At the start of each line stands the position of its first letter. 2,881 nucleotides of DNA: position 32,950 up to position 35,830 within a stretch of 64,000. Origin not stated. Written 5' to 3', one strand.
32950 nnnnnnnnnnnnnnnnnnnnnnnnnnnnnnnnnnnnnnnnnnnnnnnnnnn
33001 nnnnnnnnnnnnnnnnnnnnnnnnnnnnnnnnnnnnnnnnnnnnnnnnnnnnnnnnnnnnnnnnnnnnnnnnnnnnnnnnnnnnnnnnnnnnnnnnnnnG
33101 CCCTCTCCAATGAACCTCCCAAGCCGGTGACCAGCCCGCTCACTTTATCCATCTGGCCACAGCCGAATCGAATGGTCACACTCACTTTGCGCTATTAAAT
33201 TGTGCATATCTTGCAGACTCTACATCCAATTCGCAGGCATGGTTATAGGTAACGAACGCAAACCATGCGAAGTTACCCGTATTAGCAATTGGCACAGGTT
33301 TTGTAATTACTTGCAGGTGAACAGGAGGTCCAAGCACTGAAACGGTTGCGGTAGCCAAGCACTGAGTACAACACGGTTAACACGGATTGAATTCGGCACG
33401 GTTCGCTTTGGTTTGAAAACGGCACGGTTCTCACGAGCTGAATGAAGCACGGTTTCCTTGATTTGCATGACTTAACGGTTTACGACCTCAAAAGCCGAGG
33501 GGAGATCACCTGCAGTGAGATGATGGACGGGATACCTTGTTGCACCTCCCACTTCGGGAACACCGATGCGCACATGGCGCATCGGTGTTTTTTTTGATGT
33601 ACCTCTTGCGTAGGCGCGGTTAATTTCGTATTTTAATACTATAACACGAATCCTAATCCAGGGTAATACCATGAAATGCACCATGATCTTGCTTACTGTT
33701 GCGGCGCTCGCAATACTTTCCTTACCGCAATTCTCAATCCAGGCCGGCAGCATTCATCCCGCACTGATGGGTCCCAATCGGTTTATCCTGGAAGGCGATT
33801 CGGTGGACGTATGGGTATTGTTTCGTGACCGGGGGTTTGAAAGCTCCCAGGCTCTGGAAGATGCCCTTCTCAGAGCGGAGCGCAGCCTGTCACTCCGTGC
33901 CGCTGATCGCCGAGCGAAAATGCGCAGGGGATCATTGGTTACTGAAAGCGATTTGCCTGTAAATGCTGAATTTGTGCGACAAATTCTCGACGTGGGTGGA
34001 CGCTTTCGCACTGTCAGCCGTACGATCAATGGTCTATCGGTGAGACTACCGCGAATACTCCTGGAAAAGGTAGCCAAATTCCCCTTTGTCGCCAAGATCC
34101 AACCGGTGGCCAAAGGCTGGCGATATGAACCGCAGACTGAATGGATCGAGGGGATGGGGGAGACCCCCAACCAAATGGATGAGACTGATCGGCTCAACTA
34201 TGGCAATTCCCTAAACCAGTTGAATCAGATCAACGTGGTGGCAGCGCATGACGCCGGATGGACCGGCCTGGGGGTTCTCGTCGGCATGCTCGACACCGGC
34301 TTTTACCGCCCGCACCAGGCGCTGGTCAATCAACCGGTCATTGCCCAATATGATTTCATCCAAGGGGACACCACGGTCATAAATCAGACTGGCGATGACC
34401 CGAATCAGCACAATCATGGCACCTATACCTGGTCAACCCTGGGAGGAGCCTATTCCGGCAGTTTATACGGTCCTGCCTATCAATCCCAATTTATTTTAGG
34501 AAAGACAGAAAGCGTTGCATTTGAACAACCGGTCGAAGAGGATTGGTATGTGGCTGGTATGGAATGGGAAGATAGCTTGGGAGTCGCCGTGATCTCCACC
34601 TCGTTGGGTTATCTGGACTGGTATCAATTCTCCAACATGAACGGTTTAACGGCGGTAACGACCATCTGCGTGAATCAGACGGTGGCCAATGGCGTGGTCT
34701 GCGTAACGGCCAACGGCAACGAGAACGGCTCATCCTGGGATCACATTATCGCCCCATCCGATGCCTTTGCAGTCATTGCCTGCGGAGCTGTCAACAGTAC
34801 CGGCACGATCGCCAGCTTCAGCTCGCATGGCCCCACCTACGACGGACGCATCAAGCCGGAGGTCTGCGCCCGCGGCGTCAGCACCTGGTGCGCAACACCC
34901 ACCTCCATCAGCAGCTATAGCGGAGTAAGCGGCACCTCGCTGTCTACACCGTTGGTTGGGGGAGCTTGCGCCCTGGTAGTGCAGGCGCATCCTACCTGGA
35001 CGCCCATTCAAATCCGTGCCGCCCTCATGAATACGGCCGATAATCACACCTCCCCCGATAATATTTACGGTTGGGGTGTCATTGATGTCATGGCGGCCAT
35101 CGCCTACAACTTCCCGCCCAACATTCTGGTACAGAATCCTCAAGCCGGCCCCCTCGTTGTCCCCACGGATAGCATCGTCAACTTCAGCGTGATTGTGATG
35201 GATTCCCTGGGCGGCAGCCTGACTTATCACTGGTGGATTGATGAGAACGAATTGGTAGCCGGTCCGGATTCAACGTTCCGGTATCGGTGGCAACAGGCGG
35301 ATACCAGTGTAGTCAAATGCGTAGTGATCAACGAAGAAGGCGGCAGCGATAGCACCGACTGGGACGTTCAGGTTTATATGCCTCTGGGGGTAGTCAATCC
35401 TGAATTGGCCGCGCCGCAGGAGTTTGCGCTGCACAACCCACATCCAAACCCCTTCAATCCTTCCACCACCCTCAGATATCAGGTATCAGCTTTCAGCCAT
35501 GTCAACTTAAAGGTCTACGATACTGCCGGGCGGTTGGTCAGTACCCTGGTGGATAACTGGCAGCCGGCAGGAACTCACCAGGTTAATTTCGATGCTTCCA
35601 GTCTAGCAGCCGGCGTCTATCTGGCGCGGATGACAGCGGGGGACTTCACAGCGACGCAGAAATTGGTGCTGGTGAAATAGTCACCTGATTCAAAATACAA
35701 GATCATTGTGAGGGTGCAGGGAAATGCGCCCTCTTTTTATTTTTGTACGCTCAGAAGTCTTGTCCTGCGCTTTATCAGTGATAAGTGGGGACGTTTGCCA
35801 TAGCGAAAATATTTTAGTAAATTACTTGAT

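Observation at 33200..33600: Non-coding region with a phased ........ direct-repeat array bounded by a sigma54-like promoter and a strong intrinsic terminator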

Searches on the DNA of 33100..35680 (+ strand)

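Call 4: search_rna_families(source=window, start=33100, end=33750, threshold=evalue, max_evalue=10, show_alignments=3)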
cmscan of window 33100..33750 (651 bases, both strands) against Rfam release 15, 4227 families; matches with E-value up to 10: 4.
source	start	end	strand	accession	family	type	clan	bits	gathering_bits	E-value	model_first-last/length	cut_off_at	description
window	33551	33600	+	RF00686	mir-338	Gene; miRNA;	-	17.4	57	1.7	1-69/69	no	mir-338 microRNA precursor family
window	33559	33607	-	RF02066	STnc320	Gene; sRNA;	-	15.6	50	4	1-55/55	no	Salmonella enterica sRNA STnc320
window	33559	33589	-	RF03677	mir-1304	Gene; miRNA;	-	15.6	90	5.4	1-87/87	no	mir-1304 microRNA precursor family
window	33338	33371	+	RF00209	IRES_Pesti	Cis-reg; IRES;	CL00017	8.1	180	9.1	87-118/380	no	Pestivirus internal ribosome entry site (IRES) including 5'UTR SLI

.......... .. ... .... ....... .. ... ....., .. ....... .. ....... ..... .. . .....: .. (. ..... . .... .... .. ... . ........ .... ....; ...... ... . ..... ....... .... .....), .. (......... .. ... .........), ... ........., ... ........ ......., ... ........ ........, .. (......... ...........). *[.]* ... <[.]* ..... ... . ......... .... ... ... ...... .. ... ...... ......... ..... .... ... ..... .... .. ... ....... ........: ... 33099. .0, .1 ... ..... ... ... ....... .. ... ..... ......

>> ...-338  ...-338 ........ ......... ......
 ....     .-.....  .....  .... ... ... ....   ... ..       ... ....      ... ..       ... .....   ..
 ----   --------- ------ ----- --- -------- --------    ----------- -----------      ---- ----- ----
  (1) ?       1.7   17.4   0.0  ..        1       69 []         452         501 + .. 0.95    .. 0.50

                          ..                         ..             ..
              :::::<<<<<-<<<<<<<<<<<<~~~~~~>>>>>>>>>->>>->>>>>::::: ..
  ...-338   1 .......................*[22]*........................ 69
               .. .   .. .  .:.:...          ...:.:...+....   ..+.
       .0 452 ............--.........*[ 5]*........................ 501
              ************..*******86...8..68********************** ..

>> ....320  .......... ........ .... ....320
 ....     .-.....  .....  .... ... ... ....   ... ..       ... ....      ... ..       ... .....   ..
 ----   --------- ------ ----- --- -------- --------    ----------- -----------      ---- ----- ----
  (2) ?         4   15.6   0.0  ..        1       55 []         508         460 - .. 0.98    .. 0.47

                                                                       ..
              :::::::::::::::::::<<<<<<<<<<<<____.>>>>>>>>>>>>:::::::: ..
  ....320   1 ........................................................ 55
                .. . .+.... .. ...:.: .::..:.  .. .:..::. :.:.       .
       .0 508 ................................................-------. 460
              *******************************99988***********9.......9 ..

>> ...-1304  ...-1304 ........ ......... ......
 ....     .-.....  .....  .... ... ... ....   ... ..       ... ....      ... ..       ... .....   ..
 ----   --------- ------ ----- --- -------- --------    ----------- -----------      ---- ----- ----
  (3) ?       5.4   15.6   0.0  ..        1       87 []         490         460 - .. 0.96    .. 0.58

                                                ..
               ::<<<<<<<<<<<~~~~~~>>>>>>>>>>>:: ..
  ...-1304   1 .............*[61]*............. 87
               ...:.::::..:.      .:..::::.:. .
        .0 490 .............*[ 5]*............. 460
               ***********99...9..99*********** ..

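Call 61: search_rna_families(source=L131, start=3700, end=3960, threshold=evalue, max_evalue=10)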
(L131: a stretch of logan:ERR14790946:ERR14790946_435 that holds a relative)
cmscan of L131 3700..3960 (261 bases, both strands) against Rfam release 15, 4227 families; matches with E-value up to 10: 3.
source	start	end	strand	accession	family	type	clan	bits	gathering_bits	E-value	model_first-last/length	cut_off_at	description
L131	3847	3905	+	RF00049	SNORD36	Gene; snRNA; snoRNA; CD-box;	CL00051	15.7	30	7.2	1-77/77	no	Small nucleolar RNA SNORD36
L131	3927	3960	-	RF03668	mir-1788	Gene; miRNA;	-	12.5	57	5.9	44-77/77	5'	mir-1788 microRNA precursor family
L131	3931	3960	+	RF02475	GlsR6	Gene; snRNA; snoRNA; CD-box;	-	11.3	75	2.8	1-30/59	3'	Small nucleolar RNA GlsR6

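Call 62: search_rna_families(sources=[L002, L003, L131, L132, L133, L136, L130, L128, L004], threshold=gathering)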
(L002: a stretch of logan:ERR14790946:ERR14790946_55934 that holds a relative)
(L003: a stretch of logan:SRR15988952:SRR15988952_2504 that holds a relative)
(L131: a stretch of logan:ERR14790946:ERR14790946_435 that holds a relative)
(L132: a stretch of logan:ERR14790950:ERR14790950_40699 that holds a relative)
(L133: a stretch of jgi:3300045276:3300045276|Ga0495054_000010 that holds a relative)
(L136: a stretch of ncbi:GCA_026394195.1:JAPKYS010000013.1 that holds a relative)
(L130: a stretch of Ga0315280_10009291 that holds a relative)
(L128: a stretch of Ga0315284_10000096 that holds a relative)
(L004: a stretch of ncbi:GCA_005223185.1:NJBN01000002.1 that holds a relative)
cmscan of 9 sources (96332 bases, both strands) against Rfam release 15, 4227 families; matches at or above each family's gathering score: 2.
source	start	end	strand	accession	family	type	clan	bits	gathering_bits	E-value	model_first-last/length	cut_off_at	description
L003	8609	8732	+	RF00050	FMN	Cis-reg; riboswitch;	-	110.3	66.2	1.3e-24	1-138/138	no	FMN riboswitch aptamer (RFN element)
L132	8719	8842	+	RF00050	FMN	Cis-reg; riboswitch;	-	109.2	66.2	2.5e-24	1-138/138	no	FMN riboswitch aptamer (RFN element)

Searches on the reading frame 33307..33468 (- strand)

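Call 63: search_protein_families(library=pfam, proteins=[window:33307-33468:-], max_evalue=1)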
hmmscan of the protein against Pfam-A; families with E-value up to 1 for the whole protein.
window:33307-33468:- (53 aa): 1 family
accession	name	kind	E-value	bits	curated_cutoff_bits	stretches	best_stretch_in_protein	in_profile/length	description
PF18807.6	TTc_toxin_rep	-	0.17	12.2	29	0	27-51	11-34/45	Tripartite Tc toxins repeat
